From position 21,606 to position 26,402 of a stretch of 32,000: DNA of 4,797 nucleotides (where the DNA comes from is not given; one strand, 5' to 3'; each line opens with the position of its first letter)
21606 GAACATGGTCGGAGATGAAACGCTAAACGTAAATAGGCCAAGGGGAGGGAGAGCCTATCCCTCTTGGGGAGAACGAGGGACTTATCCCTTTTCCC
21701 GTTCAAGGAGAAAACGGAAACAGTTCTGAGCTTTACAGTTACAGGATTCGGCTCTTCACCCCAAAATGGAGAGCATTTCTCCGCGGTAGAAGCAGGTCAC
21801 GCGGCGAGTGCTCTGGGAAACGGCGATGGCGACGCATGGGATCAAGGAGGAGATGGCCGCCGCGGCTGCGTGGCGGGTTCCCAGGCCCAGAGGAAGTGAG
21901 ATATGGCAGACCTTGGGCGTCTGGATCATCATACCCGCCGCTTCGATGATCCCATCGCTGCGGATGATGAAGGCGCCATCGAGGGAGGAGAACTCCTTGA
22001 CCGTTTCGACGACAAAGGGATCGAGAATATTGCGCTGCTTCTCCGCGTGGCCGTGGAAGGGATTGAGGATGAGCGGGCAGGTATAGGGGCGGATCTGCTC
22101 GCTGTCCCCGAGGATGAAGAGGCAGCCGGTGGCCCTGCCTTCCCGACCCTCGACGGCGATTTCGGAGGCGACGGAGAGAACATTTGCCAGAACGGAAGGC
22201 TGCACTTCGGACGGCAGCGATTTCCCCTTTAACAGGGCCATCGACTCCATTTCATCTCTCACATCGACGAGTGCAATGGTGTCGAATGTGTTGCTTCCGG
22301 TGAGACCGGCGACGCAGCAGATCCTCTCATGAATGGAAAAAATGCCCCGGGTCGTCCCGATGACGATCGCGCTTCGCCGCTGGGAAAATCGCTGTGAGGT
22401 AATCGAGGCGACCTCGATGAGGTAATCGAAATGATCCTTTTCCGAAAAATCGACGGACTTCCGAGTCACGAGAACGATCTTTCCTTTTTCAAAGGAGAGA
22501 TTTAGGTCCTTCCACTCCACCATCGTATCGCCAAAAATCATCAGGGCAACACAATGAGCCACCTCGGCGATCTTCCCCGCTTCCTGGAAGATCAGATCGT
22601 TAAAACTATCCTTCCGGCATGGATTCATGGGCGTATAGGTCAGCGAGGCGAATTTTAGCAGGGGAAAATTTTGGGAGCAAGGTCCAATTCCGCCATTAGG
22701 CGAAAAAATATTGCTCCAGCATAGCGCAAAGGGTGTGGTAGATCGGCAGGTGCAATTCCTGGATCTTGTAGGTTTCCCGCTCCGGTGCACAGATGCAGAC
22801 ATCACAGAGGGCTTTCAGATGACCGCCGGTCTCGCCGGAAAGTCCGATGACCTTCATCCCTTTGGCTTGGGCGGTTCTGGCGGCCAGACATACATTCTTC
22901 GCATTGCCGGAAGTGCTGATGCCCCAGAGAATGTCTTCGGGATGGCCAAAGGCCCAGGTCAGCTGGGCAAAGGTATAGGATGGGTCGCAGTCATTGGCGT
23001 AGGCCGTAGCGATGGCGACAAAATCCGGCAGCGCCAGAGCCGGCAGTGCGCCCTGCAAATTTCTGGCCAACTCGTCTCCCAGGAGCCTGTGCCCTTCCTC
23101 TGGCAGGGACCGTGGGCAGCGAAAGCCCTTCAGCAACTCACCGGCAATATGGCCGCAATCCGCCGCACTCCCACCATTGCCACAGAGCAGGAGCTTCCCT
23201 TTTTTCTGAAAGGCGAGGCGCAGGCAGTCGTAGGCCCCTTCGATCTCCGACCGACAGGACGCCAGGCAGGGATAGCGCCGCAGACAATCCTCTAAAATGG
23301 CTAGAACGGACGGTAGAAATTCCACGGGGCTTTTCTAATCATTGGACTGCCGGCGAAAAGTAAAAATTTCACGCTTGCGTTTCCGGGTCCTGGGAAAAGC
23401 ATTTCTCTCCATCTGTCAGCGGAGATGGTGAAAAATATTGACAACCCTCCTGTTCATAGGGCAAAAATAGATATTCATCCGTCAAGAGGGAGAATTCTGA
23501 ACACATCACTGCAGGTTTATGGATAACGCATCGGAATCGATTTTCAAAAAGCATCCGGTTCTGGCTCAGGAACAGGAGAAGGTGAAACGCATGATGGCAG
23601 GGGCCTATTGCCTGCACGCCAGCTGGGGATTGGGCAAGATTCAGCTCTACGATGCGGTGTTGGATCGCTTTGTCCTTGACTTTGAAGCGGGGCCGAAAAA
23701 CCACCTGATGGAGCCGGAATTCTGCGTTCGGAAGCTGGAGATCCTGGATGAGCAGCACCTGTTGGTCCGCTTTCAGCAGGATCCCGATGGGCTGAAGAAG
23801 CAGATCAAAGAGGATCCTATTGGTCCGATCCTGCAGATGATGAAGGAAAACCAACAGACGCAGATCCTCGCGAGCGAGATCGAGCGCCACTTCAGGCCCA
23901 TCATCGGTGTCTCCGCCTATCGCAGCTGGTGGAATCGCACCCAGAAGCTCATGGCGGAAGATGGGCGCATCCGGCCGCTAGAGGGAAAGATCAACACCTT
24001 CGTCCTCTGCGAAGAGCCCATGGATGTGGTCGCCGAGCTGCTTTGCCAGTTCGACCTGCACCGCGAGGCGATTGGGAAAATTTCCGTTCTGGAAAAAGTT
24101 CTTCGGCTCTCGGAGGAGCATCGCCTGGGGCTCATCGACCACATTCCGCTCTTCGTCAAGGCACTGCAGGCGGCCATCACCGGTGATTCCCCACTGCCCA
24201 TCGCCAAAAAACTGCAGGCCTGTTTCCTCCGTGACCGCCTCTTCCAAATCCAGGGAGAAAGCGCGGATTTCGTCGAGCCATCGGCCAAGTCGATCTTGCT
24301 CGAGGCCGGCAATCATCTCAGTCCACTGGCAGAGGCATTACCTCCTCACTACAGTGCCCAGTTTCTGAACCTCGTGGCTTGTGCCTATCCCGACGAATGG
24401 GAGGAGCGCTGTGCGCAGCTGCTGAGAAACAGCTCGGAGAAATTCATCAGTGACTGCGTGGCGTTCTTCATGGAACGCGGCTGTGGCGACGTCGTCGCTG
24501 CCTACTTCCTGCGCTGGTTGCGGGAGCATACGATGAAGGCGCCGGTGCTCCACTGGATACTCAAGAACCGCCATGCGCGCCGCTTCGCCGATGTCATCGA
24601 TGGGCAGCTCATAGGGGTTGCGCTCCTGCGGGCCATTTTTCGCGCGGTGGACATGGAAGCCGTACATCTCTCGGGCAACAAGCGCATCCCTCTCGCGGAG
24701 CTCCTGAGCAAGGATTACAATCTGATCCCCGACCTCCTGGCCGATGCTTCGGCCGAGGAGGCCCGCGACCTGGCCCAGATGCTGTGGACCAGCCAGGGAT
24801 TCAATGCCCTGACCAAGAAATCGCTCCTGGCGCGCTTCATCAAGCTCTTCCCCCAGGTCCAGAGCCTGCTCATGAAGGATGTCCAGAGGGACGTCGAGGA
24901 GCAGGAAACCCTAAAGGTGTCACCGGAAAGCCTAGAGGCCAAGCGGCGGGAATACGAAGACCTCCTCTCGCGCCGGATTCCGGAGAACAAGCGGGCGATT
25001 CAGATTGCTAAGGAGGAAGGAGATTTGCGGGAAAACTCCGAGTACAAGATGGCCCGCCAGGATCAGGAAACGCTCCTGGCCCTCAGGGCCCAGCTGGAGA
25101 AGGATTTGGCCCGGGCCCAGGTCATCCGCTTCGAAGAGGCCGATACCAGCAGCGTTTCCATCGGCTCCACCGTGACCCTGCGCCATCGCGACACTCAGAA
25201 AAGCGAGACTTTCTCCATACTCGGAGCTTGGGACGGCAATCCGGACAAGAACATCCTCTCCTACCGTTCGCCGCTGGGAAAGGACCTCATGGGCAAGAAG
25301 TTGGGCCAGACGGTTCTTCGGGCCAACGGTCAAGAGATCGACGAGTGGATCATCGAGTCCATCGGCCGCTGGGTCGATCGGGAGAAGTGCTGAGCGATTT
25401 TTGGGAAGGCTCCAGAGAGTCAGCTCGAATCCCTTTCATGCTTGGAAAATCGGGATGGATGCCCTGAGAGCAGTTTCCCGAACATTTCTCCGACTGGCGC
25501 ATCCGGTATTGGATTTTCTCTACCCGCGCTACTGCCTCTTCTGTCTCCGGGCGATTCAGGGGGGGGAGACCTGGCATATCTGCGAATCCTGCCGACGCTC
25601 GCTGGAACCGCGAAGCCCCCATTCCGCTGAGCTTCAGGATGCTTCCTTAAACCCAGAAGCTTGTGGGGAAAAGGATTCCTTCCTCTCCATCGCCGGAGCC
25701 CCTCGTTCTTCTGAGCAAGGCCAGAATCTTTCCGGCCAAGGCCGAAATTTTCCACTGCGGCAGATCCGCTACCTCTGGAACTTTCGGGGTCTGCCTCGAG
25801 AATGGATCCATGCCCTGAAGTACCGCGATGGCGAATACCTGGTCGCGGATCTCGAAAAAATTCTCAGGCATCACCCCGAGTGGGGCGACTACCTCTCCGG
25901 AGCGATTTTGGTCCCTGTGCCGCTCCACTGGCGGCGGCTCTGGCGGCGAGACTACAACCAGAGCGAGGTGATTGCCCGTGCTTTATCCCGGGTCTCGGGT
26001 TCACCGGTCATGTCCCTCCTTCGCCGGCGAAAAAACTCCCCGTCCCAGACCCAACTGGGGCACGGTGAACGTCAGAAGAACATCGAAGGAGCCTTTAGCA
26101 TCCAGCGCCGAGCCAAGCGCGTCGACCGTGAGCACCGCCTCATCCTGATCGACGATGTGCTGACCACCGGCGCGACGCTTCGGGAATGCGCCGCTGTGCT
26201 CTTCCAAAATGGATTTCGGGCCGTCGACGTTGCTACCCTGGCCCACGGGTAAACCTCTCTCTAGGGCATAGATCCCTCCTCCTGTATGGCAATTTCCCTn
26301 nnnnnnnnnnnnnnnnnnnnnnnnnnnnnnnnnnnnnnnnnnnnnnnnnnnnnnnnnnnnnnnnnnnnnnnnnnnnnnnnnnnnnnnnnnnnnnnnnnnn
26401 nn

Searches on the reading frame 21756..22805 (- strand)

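Call 59: search_protein_families(library=pfam, proteins=[window:21756-22805:-], max_evalue=0.001)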
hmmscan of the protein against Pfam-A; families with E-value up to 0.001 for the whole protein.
window:21756-22805:- (349 aa): 2 families
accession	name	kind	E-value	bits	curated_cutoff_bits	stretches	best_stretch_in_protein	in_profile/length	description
PF02457.21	DAC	-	1.4e-19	70.3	27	1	216-343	2-118/119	DisA bacterial checkpoint controller nucleotide-binding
PF21755.2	DacZ_P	-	1.5e-07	31.6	27.4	1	71-187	6-122/125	Probable sensor domain DacZ_P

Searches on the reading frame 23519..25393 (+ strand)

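Call 59: search_protein_families(library=pfam, proteins=[window:23519-25393:+], max_evalue=0.001)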
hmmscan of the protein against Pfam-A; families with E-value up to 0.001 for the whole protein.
window:23519-25393:+ (624 aa): 2 families
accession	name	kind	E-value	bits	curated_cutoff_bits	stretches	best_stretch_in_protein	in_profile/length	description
PF01272.25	GreA_GreB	-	2.3e-16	59.9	26.9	1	543-599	3-59/77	Transcription elongation factor, GreA/GreB, C-term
PF03449.20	GreA_GreB_N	-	9.8e-15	55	24.5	1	467-535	3-71/71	Transcription elongation factor, N-terminal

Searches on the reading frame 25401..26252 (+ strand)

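Call 59: search_protein_families(library=pfam, proteins=[window:25401-26252:+], max_evalue=0.001)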
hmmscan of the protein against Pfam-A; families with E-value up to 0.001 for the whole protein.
window:25401-26252:+ (283 aa): 2 families
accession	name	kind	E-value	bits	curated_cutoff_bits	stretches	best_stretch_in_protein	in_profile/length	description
PF18912.6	DZR_2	-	2.7e-06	27.5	27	1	36-73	1-36/56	Double zinc ribbon domain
PF00156.33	Pribosyltran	-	0.00016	21.5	26.3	1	190-281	42-124/158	Phosphoribosyl transferase domain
